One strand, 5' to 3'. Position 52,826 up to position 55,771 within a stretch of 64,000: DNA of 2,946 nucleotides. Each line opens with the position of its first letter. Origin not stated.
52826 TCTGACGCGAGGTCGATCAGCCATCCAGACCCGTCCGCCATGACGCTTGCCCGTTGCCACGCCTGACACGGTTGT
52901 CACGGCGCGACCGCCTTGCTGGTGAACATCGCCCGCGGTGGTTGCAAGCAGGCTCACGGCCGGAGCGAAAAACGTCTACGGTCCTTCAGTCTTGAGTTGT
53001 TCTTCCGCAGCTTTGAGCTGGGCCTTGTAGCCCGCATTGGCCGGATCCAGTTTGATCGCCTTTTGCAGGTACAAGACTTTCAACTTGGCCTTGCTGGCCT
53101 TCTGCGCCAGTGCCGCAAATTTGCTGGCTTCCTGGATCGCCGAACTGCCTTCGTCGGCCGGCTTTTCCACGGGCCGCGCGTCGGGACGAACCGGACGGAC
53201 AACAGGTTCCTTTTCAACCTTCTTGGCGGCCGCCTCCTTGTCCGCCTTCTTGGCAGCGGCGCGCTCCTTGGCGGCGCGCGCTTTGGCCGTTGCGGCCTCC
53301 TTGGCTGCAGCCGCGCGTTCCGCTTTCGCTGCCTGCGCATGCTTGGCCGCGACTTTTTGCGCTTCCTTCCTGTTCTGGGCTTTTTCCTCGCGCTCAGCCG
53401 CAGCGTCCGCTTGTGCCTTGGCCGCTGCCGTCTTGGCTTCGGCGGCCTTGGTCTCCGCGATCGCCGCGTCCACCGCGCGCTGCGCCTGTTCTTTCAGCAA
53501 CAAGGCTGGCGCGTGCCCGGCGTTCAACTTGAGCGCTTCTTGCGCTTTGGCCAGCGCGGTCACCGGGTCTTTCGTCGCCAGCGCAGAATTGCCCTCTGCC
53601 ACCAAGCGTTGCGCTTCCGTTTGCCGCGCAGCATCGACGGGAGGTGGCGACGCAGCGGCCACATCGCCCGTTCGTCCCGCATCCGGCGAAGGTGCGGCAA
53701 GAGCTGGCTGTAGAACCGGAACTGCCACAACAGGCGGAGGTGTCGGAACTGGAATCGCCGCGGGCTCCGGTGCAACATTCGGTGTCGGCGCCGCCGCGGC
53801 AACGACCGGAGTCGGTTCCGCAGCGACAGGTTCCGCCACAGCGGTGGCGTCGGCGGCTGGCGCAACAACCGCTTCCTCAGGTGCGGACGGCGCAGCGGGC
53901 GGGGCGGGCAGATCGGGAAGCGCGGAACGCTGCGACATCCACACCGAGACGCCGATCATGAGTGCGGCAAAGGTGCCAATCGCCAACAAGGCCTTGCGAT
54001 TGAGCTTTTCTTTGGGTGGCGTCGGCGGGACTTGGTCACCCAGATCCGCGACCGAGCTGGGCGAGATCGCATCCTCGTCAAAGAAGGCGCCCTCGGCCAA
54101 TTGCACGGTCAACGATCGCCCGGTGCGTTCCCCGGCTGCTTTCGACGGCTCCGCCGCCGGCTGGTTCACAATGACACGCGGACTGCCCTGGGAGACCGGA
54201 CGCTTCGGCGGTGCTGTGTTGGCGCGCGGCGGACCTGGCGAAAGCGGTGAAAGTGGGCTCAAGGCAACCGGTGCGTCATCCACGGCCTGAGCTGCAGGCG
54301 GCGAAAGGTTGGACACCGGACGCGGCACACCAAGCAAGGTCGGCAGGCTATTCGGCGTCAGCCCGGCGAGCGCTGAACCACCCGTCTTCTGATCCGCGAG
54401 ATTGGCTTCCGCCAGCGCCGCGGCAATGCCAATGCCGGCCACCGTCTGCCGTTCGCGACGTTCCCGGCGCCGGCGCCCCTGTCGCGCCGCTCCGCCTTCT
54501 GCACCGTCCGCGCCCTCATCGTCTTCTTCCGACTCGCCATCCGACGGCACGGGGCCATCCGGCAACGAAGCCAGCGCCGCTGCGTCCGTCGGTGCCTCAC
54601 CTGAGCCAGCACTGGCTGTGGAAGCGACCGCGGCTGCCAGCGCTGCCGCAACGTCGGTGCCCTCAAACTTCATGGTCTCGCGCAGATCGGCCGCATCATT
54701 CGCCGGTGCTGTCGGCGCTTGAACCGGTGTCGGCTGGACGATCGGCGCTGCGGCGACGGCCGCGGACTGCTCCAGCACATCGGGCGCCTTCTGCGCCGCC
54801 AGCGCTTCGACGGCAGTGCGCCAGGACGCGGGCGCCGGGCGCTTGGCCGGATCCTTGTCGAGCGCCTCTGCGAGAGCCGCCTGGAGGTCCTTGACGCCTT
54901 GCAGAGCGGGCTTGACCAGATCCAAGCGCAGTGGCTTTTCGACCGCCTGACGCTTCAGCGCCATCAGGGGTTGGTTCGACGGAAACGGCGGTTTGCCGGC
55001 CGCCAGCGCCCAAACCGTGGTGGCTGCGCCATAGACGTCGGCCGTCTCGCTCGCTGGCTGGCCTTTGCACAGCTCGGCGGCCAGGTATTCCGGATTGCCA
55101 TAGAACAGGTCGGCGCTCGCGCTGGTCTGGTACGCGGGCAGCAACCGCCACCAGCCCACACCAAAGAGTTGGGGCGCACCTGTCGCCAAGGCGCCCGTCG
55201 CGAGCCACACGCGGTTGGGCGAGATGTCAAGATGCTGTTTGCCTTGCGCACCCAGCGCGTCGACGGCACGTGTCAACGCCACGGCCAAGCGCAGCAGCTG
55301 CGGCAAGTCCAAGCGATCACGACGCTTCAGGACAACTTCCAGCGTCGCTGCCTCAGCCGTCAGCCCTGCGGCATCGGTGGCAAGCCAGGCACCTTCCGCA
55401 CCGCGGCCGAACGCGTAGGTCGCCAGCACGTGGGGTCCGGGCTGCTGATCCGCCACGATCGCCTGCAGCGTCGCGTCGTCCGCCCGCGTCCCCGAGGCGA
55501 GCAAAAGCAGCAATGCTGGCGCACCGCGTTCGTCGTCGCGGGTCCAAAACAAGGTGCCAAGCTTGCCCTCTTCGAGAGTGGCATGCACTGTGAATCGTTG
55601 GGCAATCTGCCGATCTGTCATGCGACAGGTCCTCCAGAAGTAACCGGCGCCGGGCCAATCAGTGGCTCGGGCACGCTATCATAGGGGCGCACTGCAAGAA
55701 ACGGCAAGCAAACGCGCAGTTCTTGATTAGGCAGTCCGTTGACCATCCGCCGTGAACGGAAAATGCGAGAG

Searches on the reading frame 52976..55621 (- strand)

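Call 20: search_protein_families(library=pfam, proteins=[window:52976-55621:-], max_evalue=0.001)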
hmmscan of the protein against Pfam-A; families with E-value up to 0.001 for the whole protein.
window:52976-55621:- (881 aa): 1 family
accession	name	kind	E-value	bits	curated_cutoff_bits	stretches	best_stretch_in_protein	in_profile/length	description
PF00069.31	Pkinase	-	4.7e-08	33.2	31.7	1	93-264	84-254/263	Protein kinase domain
